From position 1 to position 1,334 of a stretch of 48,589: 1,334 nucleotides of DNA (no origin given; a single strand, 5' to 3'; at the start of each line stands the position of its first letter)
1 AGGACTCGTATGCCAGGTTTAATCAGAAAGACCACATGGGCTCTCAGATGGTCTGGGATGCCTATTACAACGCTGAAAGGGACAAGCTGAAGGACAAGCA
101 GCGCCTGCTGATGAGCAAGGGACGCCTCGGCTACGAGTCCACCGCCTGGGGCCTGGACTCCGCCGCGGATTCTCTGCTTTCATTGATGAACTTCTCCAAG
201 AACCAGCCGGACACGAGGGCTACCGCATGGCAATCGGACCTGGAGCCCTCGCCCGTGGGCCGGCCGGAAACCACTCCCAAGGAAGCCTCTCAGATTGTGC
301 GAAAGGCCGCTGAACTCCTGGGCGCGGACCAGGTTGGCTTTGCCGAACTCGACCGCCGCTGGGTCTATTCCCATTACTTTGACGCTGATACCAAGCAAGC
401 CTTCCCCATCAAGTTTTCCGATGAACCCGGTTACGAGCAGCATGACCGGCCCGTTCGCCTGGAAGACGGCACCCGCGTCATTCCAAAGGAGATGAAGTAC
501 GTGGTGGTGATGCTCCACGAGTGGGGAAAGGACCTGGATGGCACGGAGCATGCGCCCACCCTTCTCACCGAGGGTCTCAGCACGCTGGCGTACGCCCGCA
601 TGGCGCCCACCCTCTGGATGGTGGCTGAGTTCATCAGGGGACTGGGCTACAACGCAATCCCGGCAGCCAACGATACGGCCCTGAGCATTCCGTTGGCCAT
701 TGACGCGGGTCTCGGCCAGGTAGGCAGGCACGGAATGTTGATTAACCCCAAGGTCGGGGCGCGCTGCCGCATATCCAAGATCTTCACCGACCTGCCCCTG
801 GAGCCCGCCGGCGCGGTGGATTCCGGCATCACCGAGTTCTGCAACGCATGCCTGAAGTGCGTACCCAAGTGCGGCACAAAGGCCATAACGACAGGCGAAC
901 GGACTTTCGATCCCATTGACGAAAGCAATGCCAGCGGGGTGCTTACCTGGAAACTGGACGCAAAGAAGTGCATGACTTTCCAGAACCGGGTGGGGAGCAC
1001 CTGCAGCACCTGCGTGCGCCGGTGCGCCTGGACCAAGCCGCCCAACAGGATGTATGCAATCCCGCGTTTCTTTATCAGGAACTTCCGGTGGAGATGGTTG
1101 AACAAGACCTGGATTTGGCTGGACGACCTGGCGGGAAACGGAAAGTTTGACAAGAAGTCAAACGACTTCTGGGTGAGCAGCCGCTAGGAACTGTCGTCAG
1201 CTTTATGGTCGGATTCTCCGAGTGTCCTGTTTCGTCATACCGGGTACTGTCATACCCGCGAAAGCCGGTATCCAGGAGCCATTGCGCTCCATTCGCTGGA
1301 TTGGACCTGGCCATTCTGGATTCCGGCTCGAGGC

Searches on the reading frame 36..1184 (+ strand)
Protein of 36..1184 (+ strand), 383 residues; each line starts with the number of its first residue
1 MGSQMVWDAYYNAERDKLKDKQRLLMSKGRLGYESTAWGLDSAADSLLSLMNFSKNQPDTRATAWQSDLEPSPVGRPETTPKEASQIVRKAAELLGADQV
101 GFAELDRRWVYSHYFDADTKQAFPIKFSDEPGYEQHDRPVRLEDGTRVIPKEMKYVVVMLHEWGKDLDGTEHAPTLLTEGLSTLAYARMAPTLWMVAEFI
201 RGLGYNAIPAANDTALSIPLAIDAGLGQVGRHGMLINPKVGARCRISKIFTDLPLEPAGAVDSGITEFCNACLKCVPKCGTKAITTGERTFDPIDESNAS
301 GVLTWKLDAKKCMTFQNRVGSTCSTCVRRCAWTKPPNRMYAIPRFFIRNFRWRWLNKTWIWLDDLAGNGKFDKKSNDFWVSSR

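Call 80: search_protein_families(library=padloc, alignment_id=A5, max_evalue=1e-8)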
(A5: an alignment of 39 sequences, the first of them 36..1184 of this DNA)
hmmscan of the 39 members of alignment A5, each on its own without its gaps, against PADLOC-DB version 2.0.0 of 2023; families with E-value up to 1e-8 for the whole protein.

A. member 1, window:36-1184:+ (383 aa): 0 families

B. families by the number of members that match (of 39 scanned): 0 families

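Call 81: search_protein_families(library=pfam, alignment_id=A5, max_evalue=1e-8)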
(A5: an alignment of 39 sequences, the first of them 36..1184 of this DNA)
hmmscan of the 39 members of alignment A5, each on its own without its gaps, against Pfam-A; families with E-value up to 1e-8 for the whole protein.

A. member 1, window:36-1184:+ (383 aa): 1 family
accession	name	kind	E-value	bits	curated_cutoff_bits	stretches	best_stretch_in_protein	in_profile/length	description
PF13486.11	Dehalogenase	-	1.7e-09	37.7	24.3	1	71-255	110-306/306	Reductive dehalogenase subunit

B. families by the number of members that match (of 39 scanned): 35 families (the first 25 are shown)
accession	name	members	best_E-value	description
PF01436.27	NHL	2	2.4e-41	NHL repeat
PF01145.31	Band_7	2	1.6e-23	SPFH domain / Band 7 family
PF08450.18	SGL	2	8e-16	SMP-30/Gluconolactonase/LRE-like region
PF17170.10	DUF5128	2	2.7e-15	6-bladed beta-propeller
PF25021.1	TEN_NHL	2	1e-09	Teneurin NHL domain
PF00133.28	tRNA-synt_1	1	1.5e-136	tRNA synthetases class I (I, L, M and V)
PF06418.20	CTP_synth_N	1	6.2e-124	CTP synthase N-terminus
PF01264.26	Chorismate_synt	1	2e-113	Chorismate synthase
PF08811.16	DUF1800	1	8.1e-102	Protein of unknown function (DUF1800)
PF08442.15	ATP-grasp_2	1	3.8e-76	ATP-grasp domain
PF00923.25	TAL_FSA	1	5e-59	Transaldolase/Fructose-6-phosphate aldolase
PF01628.27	HrcA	1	1.3e-46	HrcA protein C terminal domain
PF13483.12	Lactamase_B_3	1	3.4e-45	Beta-lactamase superfamily domain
PF03972.19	MmgE_PrpD_N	1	2.8e-43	MmgE/PrpD N-terminal domain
PF08264.19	Anticodon_1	1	2.6e-38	Anticodon-binding domain of tRNA ligase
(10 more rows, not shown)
